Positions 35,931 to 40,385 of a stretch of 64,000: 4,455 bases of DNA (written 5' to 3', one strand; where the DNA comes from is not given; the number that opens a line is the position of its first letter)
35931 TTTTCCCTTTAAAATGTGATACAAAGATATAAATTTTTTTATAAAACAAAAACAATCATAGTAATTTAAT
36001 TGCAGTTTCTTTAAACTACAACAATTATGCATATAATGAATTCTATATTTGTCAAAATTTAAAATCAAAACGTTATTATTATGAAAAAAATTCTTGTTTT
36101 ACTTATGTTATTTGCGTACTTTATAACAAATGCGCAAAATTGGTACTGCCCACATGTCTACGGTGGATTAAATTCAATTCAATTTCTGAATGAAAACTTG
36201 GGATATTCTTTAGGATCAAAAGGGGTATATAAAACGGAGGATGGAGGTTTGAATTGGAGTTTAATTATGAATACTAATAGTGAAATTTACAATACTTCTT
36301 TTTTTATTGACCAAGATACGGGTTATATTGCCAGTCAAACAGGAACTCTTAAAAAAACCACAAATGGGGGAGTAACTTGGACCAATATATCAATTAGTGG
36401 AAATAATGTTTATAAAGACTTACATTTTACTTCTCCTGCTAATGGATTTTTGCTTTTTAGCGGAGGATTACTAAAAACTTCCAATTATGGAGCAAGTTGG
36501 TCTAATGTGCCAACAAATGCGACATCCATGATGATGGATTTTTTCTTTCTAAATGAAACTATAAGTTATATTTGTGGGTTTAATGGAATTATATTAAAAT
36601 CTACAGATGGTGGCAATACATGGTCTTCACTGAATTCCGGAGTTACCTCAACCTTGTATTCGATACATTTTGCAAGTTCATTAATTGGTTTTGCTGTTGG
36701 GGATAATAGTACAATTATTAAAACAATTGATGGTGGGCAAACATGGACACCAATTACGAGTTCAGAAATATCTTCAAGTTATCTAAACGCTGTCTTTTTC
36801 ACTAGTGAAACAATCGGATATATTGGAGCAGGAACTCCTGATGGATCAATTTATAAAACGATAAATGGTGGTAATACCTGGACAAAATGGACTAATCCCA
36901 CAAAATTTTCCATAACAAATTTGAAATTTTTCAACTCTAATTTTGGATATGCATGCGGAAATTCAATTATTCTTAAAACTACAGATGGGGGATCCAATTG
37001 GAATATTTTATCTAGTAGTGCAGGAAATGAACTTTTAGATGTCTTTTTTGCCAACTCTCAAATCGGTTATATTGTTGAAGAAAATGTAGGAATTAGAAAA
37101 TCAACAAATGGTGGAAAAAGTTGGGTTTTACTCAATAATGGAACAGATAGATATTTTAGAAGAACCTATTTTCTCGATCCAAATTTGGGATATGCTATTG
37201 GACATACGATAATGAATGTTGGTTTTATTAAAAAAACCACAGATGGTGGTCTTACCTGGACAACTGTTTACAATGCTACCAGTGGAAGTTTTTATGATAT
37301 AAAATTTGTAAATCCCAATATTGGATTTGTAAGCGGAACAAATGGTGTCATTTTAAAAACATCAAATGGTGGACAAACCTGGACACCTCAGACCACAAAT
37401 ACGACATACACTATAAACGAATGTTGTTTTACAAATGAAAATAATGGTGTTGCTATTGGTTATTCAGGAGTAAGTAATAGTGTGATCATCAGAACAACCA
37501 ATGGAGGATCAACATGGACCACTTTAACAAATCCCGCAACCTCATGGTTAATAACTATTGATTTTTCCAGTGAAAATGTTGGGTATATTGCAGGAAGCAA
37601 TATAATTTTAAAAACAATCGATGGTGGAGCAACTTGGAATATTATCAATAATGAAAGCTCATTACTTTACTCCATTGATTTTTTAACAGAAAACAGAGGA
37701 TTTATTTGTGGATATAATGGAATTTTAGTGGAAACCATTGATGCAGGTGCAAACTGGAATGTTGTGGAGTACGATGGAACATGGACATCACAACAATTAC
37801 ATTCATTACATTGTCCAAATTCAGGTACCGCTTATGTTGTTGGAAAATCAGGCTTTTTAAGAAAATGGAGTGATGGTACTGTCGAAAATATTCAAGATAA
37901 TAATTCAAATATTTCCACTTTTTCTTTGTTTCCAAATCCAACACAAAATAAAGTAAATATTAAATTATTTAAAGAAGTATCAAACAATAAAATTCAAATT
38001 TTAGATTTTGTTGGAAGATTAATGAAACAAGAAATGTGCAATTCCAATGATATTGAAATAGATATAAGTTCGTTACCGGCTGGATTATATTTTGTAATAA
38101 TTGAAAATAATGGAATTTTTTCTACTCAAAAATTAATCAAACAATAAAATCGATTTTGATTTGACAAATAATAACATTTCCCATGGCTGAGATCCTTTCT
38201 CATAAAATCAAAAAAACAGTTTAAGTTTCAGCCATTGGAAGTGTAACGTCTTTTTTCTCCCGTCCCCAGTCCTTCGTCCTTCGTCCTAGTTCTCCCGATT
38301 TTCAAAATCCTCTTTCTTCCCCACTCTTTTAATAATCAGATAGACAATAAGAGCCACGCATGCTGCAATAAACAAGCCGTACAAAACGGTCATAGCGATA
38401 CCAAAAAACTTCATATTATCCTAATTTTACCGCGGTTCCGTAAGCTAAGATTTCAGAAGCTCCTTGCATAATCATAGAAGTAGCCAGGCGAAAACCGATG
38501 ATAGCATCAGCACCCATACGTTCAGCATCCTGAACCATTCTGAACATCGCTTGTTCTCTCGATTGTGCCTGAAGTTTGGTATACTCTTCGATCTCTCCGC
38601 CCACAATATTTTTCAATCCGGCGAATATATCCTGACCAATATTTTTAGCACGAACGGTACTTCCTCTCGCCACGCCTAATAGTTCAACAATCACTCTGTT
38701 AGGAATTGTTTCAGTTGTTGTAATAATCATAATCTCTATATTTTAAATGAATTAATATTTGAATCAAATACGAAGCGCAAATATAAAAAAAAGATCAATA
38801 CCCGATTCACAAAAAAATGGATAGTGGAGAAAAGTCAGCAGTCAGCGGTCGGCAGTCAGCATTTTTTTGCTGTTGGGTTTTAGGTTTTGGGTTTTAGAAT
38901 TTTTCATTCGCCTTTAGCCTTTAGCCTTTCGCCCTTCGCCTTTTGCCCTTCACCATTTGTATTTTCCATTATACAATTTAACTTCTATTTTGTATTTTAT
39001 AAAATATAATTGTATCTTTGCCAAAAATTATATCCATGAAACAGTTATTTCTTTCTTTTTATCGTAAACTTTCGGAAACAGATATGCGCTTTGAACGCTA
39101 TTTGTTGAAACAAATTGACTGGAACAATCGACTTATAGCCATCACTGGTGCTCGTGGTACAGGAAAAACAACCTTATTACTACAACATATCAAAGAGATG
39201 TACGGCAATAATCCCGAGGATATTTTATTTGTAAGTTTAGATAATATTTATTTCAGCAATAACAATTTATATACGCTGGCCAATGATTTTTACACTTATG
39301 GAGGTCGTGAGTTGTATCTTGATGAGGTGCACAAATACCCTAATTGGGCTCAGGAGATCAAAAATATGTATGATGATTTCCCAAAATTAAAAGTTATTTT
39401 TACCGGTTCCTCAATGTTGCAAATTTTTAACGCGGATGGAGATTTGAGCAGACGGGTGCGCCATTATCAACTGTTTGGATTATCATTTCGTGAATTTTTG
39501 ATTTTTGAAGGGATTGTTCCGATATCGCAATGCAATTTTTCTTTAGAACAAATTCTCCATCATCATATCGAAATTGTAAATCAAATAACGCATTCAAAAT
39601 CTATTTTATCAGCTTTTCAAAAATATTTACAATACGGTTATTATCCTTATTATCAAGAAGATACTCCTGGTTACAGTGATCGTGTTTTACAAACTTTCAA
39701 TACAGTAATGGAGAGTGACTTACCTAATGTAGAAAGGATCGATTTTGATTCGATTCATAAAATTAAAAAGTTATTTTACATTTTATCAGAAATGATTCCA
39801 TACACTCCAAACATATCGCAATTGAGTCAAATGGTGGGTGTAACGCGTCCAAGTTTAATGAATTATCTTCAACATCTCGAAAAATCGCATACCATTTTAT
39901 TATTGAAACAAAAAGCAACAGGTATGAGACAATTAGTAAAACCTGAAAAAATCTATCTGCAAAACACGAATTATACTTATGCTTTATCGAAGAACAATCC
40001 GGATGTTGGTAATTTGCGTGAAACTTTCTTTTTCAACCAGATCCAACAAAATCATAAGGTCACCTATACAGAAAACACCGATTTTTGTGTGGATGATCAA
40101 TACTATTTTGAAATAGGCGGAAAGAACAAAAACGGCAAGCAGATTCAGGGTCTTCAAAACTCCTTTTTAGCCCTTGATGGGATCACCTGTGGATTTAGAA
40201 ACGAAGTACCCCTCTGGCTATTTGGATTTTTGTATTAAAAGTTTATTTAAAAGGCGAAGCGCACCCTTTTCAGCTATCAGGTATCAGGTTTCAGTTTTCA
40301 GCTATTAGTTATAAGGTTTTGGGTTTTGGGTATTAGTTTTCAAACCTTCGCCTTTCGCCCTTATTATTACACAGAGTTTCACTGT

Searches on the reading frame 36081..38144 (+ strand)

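Call 52: search_protein_families(library=pfam, proteins=[window:36081-38144:+], max_evalue=0.001)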
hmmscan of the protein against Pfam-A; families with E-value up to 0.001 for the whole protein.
window:36081-38144:+ (688 aa): 4 families
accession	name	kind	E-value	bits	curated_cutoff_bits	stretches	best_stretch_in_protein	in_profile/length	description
PF14870.12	PSII_BNR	-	5.3e-51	174.1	27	8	479-564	9-99/303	Photosynthesis system II assembly factor YCF48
PF18962.6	Por_Secre_tail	-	1.7e-15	57.5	27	1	616-686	1-74/75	Secretion system C-terminal sorting domain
PF02012.26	BNR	-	6.3e-09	34.9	27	0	215-223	3-11/12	BNR/Asp-box repeat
PF25293.1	Beta-prop_EMC1_N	-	0.00011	22.4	34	0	386-488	92-198/219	EMC1 N-terminal beta-propeller domain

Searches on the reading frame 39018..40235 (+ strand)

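Call 51: search_protein_families(library=pfam, proteins=[window:39018-40235:+], max_evalue=0.001)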
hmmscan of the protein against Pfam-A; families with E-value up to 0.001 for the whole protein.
window:39018-40235:+ (406 aa): 3 families
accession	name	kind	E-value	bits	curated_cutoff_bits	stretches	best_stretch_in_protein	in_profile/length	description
PF13173.12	AAA_14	-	2.1e-30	105.8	27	1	36-161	1-129/129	AAA domain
PF13635.12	DUF4143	-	5.5e-07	29.9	28.1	1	234-348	3-124/160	Domain of unknown function (DUF4143)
PF25199.1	nSTAND_NTPase5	-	0.00019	21.7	34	1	25-81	29-85/145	Novel STAND NTPase 5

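Call 93: search_protein_families(library=padloc, proteins=[window:39018-40235:+], max_evalue=0.01)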
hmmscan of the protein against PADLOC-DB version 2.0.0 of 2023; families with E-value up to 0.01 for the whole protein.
window:39018-40235:+ (406 aa): 9 families
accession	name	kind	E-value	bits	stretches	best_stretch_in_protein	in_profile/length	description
PDLC04787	PDC-S01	-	8.3e-30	102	1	27-355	13-337/412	-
PDLC04789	PDC-S01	-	8.2e-29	98.8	1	29-350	6-307/375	-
PDLC04790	PDC-S01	-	4.3e-18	63.2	1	29-349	19-332/422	-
PDLC04788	PDC-S01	-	8e-11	39.5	1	40-210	22-190/448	-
PDLC04786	PDC-S01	-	8.9e-11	39.2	1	35-207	14-194/439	-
PDLC04791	PDC-S01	-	5.3e-09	33.2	1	29-136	10-125/395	-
PDLC04792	PDC-S01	-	1e-07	28.9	1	36-210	18-197/452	-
PDLC04140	mad8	-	2.7e-06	25.1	1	29-76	16-67/314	mads_8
PDLC00290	PtuA1|PtuA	-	0.0052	14.2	1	32-64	18-49/414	AAA ATPase domain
